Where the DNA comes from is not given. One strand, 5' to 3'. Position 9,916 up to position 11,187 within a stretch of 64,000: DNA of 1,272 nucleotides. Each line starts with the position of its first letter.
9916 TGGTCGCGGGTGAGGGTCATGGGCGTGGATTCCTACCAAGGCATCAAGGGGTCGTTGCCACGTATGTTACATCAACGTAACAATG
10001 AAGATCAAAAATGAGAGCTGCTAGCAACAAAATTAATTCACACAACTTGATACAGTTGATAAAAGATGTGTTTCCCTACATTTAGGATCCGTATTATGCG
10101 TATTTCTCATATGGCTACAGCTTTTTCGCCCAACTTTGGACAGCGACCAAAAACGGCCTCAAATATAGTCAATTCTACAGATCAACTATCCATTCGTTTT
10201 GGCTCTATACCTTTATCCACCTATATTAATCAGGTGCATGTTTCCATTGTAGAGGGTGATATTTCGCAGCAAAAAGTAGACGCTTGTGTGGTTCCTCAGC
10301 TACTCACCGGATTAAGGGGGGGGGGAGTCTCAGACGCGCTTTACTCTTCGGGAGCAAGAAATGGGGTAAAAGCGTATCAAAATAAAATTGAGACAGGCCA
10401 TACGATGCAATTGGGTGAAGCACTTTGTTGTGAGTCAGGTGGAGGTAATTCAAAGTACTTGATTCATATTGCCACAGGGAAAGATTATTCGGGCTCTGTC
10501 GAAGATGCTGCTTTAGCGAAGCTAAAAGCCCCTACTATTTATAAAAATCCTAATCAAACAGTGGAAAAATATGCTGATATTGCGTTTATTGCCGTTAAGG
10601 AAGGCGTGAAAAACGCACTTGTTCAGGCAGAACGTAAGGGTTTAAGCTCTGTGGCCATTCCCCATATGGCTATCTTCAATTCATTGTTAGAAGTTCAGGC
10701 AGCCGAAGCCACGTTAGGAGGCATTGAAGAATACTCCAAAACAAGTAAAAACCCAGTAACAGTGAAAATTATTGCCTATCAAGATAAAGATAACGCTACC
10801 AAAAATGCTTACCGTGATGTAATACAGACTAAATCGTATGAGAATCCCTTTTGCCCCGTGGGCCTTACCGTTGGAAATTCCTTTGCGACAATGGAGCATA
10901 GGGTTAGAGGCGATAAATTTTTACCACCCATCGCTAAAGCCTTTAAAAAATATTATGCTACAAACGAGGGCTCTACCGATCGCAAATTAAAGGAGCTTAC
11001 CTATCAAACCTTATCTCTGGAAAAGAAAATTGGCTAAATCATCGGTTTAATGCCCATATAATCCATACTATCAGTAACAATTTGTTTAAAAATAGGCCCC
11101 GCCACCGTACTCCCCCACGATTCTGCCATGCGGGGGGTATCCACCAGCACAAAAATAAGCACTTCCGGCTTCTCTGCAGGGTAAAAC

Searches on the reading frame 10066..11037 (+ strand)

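Call 17: search_protein_families(library=pfam, proteins=[window:10066-11037:+], max_evalue=0.01)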
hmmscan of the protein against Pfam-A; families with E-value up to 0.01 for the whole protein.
window:10066-11037:+ (323 aa): 1 family
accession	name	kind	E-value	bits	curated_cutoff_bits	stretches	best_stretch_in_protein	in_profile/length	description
PF01661.27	Macro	-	8.2e-07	29.4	22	1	82-137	8-65/118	Macro domain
